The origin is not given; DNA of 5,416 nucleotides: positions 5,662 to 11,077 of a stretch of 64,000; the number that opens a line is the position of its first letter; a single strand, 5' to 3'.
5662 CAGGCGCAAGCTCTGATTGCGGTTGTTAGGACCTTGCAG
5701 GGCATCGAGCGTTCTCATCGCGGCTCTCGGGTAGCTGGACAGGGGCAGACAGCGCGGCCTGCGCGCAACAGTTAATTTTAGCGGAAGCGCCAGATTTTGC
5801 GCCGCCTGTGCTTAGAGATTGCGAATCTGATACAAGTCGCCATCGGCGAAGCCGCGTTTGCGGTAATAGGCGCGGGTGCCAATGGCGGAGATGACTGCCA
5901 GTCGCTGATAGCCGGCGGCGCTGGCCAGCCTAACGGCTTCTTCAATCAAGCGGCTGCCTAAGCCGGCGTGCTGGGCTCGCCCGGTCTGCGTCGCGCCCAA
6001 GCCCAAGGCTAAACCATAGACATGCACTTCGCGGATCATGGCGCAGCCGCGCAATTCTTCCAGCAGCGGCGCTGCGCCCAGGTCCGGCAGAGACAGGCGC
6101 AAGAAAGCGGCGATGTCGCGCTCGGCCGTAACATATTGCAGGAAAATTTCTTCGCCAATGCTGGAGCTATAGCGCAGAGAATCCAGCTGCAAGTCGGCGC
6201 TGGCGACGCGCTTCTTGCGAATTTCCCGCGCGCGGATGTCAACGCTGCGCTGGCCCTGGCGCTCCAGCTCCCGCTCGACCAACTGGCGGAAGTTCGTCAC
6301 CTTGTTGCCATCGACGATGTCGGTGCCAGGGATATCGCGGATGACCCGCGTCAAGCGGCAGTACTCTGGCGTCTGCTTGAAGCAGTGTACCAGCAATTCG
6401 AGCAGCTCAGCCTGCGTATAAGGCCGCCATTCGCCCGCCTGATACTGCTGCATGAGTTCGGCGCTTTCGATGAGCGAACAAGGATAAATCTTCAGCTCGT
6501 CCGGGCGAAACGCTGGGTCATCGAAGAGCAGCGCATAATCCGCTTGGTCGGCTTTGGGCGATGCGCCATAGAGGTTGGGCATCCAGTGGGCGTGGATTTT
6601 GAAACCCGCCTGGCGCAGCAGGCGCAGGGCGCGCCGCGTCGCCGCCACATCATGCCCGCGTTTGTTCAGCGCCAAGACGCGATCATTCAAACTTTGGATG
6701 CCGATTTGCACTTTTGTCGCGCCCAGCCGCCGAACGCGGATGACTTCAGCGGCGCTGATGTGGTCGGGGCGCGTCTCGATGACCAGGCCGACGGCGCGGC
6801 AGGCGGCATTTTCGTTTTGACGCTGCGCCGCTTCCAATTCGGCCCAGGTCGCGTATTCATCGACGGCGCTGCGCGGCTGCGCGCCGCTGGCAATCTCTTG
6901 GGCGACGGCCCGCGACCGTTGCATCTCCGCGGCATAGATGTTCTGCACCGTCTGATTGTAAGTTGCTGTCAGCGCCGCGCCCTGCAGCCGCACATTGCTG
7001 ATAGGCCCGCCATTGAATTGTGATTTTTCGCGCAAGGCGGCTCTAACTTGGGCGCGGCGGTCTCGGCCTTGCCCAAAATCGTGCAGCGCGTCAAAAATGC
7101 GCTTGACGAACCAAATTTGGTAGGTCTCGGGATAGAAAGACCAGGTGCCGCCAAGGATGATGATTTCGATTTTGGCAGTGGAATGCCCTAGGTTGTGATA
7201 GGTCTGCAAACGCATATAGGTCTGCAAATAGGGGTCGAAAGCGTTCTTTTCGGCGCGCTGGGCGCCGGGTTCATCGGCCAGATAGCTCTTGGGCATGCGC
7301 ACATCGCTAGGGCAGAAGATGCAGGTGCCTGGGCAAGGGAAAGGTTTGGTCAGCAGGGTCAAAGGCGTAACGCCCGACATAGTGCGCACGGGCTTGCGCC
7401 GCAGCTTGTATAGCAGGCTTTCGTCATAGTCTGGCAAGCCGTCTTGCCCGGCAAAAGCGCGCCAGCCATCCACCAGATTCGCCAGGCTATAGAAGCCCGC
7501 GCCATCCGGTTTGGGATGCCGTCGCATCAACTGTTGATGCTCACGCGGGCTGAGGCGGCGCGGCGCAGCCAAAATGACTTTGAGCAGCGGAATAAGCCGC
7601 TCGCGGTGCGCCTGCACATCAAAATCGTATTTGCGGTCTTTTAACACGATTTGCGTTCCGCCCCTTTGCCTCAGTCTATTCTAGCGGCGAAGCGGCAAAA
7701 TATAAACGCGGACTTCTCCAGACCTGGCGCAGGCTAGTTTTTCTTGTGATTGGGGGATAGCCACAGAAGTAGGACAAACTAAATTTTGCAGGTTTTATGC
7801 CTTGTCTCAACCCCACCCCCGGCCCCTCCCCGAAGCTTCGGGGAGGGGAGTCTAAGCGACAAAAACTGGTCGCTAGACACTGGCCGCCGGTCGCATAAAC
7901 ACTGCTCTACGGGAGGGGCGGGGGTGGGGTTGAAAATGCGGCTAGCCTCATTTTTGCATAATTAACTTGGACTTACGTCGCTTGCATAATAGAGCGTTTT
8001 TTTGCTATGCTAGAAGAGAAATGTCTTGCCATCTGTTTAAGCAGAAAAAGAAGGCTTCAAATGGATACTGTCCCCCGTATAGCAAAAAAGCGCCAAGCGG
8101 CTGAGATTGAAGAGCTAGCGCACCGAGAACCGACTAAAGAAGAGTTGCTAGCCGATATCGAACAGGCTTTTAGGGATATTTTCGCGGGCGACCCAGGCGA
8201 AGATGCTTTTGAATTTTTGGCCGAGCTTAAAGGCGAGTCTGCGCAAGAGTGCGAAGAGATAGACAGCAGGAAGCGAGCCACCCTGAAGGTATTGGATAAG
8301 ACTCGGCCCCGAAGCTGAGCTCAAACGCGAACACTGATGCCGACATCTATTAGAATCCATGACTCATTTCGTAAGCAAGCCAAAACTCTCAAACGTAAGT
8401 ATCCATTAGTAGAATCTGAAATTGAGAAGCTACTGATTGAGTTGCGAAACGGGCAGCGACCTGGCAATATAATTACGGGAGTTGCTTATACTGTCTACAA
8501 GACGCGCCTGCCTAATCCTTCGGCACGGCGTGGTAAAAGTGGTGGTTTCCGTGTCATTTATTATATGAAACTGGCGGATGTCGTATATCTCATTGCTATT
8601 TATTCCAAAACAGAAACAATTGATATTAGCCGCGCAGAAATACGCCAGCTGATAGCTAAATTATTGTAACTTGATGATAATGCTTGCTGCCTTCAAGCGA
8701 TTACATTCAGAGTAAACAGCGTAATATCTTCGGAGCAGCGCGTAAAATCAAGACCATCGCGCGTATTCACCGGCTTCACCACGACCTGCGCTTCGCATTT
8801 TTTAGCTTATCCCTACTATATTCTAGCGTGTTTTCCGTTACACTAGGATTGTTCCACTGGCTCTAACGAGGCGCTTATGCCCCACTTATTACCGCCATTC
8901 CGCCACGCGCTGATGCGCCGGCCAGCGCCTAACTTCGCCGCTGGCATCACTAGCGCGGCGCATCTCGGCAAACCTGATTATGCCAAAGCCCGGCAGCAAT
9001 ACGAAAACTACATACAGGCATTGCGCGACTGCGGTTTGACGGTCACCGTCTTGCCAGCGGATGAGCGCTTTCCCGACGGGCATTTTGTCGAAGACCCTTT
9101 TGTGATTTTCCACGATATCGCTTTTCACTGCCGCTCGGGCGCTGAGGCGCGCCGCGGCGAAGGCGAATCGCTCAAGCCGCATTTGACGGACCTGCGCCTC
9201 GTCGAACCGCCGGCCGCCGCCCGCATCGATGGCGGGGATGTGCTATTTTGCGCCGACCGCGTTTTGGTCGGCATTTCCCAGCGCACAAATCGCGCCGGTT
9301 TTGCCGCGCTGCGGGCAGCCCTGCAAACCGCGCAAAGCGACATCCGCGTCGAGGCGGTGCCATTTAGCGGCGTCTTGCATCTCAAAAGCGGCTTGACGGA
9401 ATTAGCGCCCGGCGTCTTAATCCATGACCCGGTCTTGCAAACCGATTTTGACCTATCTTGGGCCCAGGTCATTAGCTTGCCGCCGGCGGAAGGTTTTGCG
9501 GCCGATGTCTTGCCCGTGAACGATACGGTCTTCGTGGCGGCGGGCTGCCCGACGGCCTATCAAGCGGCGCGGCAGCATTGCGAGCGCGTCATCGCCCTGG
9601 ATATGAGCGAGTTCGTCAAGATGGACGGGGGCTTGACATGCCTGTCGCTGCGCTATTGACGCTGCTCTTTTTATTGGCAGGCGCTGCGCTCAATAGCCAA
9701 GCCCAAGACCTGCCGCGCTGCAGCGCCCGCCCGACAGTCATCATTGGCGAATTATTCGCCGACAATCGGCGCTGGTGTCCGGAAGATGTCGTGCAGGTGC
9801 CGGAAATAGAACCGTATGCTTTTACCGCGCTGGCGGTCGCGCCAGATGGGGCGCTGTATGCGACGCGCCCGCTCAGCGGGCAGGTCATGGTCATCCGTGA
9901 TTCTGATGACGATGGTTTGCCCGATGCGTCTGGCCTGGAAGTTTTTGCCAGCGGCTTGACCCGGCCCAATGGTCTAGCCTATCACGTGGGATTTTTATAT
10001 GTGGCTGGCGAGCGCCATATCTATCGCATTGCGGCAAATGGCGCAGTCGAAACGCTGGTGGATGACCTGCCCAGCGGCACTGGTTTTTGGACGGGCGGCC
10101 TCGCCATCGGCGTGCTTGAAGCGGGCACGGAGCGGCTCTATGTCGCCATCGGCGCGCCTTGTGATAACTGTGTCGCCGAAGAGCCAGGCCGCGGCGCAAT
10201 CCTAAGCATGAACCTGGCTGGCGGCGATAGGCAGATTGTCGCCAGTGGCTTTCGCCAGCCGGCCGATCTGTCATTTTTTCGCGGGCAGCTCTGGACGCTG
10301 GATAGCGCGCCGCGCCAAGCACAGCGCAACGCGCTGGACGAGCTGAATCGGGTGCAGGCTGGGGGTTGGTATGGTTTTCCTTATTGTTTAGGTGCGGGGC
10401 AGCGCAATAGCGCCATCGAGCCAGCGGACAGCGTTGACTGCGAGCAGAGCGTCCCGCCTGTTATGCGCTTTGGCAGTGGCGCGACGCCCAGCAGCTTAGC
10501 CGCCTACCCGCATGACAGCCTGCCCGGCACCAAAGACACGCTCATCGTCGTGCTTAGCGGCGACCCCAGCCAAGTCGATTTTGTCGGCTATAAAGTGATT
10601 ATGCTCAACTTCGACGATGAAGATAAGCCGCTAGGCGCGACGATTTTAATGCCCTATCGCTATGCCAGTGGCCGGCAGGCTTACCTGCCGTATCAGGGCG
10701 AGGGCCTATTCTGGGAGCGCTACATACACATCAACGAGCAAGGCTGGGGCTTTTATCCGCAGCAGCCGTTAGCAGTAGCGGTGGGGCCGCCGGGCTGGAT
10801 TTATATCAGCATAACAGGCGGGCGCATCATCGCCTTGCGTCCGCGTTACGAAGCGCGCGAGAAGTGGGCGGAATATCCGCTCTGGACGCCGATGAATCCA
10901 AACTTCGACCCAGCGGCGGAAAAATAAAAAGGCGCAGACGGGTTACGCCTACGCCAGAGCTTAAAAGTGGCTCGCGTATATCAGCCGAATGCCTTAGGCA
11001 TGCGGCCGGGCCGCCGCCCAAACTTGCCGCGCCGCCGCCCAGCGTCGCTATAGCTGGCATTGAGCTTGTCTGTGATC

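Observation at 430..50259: Dense family of nested-palindrome MITE/REP-like intergenic elements: at least 8 copies in 64 kb, no transposase in sight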

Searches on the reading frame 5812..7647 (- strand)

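Call 44: search_protein_families(library=pfam, proteins=[window:5812-7647:-], max_evalue=0.001)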
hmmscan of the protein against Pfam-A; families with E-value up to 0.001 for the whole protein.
window:5812-7647:- (611 aa): 2 families
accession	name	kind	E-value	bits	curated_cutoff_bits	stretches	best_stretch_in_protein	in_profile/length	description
PF16199.10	Radical_SAM_C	-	1.6e-17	63.8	31.9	1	382-463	1-85/85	Radical_SAM C-terminal domain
PF04055.27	Radical_SAM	-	6.9e-10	39.8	29.5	1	268-351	66-143/166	Radical SAM superfamily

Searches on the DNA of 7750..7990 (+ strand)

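Call 74: search_dna_similar(query=window:7750-7990:+, collection=plasmids, mode=distant, max_evalue=0.001, max_rows=15)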
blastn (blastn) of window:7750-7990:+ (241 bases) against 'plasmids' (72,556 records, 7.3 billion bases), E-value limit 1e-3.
No match.

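Call 75: search_dna_similar(query=window:7750-7990:+, collection=phages, mode=distant, max_evalue=0.001, max_rows=10)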
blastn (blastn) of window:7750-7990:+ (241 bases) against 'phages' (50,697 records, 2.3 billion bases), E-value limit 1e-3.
No match.

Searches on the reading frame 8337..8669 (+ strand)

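Call 44: search_protein_families(library=pfam, proteins=[window:8337-8669:+], max_evalue=0.001)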
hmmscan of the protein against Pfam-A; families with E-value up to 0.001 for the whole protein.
window:8337-8669:+ (110 aa): 1 family
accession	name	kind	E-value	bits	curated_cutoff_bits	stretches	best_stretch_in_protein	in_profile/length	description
PF06296.18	RelE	-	7.3e-06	26.6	27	1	26-105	20-93/120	RelE toxin of RelE / RelB toxin-antitoxin system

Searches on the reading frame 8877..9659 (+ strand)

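Call 44: search_protein_families(library=pfam, proteins=[window:8877-9659:+], max_evalue=0.001)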
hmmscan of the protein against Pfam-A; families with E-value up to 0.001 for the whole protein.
window:8877-9659:+ (260 aa): 2 families
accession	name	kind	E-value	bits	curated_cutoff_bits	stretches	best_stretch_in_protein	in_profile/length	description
PF02274.22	ADI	-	1.4e-06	28.1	22.8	1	114-157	183-227/377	Arginine deiminase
PF19420.4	DDAH_eukar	-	0.00056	19.7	23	0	36-148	26-154/291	N,N dimethylarginine dimethylhydrolase, eukaryotic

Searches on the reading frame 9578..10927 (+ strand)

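Call 44: search_protein_families(library=pfam, proteins=[window:9578-10927:+], max_evalue=0.001)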
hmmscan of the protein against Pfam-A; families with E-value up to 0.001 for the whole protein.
window:9578-10927:+ (449 aa): 1 family
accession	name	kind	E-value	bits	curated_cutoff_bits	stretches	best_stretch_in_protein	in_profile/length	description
PF07995.17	GSDH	-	1.7e-08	34.6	25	1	214-324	169-275/332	Glucose / Sorbosone dehydrogenase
